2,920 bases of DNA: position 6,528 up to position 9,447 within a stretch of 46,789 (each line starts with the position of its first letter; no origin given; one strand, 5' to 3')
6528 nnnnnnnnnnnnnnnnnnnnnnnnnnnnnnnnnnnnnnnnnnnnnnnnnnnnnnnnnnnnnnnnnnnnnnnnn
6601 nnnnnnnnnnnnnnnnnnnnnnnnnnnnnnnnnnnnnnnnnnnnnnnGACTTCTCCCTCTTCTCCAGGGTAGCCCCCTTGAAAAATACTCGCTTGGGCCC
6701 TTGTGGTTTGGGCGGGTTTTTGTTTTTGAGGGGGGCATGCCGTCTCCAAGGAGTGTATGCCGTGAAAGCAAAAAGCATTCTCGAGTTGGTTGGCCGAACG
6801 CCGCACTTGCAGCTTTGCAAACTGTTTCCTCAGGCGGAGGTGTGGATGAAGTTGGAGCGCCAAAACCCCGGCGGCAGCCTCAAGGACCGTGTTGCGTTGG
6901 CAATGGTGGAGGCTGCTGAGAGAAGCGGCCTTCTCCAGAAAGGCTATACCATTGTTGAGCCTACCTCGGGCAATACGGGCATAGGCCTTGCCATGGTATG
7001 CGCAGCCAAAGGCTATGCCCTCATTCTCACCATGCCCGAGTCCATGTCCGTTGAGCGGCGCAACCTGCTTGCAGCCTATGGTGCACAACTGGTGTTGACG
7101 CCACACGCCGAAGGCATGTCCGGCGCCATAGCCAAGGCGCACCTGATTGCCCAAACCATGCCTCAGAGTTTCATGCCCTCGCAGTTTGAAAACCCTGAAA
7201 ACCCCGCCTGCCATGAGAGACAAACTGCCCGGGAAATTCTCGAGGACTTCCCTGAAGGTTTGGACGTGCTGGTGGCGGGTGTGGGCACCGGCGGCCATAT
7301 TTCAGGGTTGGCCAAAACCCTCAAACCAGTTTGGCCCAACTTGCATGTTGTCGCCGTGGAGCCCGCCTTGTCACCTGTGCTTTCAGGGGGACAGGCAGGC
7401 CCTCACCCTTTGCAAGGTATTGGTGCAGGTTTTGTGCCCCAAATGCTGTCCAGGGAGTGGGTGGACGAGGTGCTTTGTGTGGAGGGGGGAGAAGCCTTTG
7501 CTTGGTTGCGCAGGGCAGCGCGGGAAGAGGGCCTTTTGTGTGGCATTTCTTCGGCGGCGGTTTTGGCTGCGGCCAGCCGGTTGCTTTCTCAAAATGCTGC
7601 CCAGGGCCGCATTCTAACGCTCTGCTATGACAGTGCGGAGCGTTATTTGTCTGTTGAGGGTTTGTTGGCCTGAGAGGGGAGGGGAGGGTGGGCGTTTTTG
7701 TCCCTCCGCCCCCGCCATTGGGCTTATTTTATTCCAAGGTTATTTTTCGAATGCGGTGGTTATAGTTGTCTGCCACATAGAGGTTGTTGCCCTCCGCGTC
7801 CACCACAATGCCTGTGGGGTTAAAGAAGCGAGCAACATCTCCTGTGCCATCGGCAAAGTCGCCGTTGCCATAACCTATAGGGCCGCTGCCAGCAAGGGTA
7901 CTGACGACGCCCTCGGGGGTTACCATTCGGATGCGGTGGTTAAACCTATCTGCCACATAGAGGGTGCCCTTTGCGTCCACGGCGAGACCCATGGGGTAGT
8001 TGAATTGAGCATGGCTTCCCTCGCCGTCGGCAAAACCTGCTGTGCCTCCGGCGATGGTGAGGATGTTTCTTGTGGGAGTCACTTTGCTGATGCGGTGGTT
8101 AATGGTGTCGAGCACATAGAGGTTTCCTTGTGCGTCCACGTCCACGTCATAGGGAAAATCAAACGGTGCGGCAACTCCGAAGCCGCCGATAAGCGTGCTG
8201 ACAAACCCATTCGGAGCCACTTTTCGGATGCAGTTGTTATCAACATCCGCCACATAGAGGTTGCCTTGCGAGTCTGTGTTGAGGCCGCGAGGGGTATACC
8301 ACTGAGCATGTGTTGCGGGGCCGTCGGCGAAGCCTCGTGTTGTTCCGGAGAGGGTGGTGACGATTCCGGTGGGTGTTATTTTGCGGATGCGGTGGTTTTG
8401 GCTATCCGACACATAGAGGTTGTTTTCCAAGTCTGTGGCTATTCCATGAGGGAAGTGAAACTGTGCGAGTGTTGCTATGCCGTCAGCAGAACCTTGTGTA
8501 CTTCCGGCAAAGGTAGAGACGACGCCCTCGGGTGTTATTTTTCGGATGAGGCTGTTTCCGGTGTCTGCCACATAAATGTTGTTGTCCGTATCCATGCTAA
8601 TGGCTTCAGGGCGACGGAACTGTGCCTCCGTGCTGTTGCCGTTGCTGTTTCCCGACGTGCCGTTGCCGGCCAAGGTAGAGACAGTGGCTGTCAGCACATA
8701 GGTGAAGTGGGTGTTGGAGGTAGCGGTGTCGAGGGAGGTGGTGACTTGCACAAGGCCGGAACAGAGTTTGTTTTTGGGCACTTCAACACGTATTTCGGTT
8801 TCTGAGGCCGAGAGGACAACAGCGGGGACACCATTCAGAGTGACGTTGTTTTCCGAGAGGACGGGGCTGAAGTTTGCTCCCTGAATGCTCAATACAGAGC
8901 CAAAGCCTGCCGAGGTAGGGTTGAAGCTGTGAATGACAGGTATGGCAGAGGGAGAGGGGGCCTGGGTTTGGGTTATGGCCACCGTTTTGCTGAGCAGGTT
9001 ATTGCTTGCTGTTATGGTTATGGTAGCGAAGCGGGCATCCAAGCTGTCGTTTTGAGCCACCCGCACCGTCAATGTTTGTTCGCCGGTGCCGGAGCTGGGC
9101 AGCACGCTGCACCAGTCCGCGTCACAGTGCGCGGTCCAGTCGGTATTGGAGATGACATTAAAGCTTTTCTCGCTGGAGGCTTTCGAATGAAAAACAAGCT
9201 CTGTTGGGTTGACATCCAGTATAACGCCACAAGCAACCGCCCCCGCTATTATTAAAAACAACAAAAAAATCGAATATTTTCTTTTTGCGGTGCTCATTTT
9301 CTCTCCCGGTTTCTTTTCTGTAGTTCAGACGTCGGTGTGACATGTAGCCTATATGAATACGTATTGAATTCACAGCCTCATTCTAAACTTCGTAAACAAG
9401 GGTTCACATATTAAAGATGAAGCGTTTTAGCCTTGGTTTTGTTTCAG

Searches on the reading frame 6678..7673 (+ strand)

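Call 3: search_protein_families(library=pfam, proteins=[window:6678-7673:+])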
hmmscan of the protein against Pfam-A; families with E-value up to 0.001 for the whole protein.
window:6678-7673:+ (331 aa): 1 family
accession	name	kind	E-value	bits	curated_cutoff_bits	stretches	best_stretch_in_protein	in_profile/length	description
PF00291.31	PALP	-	5.9e-67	226.5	35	1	35-315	2-292/295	Pyridoxal-phosphate dependent enzyme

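Call 4: search_protein_families(library=ncbifam, proteins=[window:6678-7673:+], max_evalue=0.01)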
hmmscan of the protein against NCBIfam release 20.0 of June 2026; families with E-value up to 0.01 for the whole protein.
window:6678-7673:+ (331 aa): 38 families (the best 25 are shown)
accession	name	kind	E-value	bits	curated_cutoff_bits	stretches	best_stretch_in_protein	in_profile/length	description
TIGR01139.1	cysK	equivalog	2.4e-114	381.6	350.95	1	35-327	2-296/298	cysteine synthase A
TIGR01136.1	cysKM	subfamily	3.8e-111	371.2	344.15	1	35-326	2-296/299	cysteine synthase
TIGR01137.1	cysta_beta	equivalog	2.4e-79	267.1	510.25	1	32-325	3-307/457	cystathionine beta-synthase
NF007989.0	PRK10717.1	equivalog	8.7e-77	258.4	387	1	31-325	5-314/334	cysteine synthase A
TIGR01138.1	cysM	equivalog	1.8e-69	234.5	394.2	1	34-326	2-287/290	cysteine synthase B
NF008735.0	PRK11761.1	equivalog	1.2e-68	231.6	413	1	31-326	3-291/296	cysteine synthase CysM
TIGR03945.1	PLP_SbnA_fam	equivalog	8e-67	225.5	349.95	1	34-325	1-296/304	2,3-diaminopropionate biosynthesis protein SbnA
NF053679.1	CysteaSynCapA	equivalog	9.6e-47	159.3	600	1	31-325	7-316/329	cysteate synthase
NF006094.0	PRK08246.1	subfamily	2.2e-18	66.7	331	1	31-257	14-228/310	serine/threonine dehydratase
NF005292.0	PRK06815.1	equivalog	1.7e-17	63.4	371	1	51-236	34-211/320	threonine/serine dehydratase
TIGR01127.1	ilvA_1Cterm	equivalog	5e-17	62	378.75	1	52-234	14-188/380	threonine ammonia-lyase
NF005600.0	PRK07334.1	equivalog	2.9e-15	55.8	496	1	36-236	24-218/408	threonine ammonia-lyase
NF045641.2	BHydaspDhtseBhcB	equivalog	3.4e-14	52.7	550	1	35-230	15-204/312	beta-hydroxyaspartate dehydratase BhcB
NF006674.0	PRK09224.1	subfamily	3.6e-14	52.3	577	1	52-235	39-215/508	threonine ammonia-lyase IlvA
TIGR01124.1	ilvA_2Cterm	equivalog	4.4e-14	52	411.3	1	52-235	31-207/499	threonine ammonia-lyase, biosynthetic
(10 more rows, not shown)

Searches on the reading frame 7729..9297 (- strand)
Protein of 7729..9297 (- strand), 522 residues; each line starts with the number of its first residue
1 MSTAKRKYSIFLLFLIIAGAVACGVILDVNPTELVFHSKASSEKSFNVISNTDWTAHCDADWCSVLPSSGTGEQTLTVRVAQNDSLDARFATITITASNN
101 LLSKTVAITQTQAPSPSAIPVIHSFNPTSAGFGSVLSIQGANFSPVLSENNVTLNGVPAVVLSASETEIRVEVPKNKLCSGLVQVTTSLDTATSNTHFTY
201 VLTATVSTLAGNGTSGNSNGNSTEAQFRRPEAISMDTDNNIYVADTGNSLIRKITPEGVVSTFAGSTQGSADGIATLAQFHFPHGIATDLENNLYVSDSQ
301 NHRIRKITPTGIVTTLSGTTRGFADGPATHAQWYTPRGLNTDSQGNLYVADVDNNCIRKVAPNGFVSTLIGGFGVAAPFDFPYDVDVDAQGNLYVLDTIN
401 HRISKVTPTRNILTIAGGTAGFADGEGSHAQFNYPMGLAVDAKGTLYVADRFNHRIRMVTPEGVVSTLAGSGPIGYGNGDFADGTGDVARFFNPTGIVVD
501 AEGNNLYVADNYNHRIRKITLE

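Call 3: search_protein_families(library=pfam, proteins=[window:7729-9297:-])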
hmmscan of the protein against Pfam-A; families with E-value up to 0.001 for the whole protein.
window:7729-9297:- (522 aa): 13 families
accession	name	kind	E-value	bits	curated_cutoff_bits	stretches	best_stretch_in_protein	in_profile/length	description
PF01436.27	NHL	-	3.7e-43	143.9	20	5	493-518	3-27/28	NHL repeat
PF25021.1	TEN_NHL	-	2.8e-29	102.7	27.1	2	325-511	22-220/357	Teneurin NHL domain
PF08450.18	SGL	-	1.4e-13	51.4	26.3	1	279-366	132-216/246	SMP-30/Gluconolactonase/LRE-like region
PF19190.6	BACON_2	-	3.3e-13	49.8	25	1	27-111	2-92/94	Viral BACON domain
PF13004.13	BACON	-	2.5e-12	47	25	1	52-110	1-60/61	Putative binding domain, N-terminal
PF24684.1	Vgb_lyase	-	1e-10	41.4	50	1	215-411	84-254/290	Virginiamycin B lyase family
PF01833.30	TIG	-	3.6e-10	40.1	20.9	1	120-200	1-84/84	IPT/TIG domain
PF01731.26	Arylesterase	-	7.2e-08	33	21.3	0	488-516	50-78/86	Arylesterase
PF06739.17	SBBP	-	5.4e-07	29.9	20.5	0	282-296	14-28/38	Beta-propeller repeat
PF13449.12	Phytase-like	-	1.3e-05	25.7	27.6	0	210-260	59-100/284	Esterase-like activity of phytase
PF22701.2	Mala_s_1-like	-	4.5e-05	23.7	27.5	0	231-277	91-138/195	Mal s 1 allergenic protein-like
PF20067.5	SSL_N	-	0.00011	22.4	18.9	0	230-245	23-38/46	Strictosidine synthase-like, N-terminal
PF06977.17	SdiA-regulated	-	0.00021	21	21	0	224-245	219-240/249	SdiA-regulated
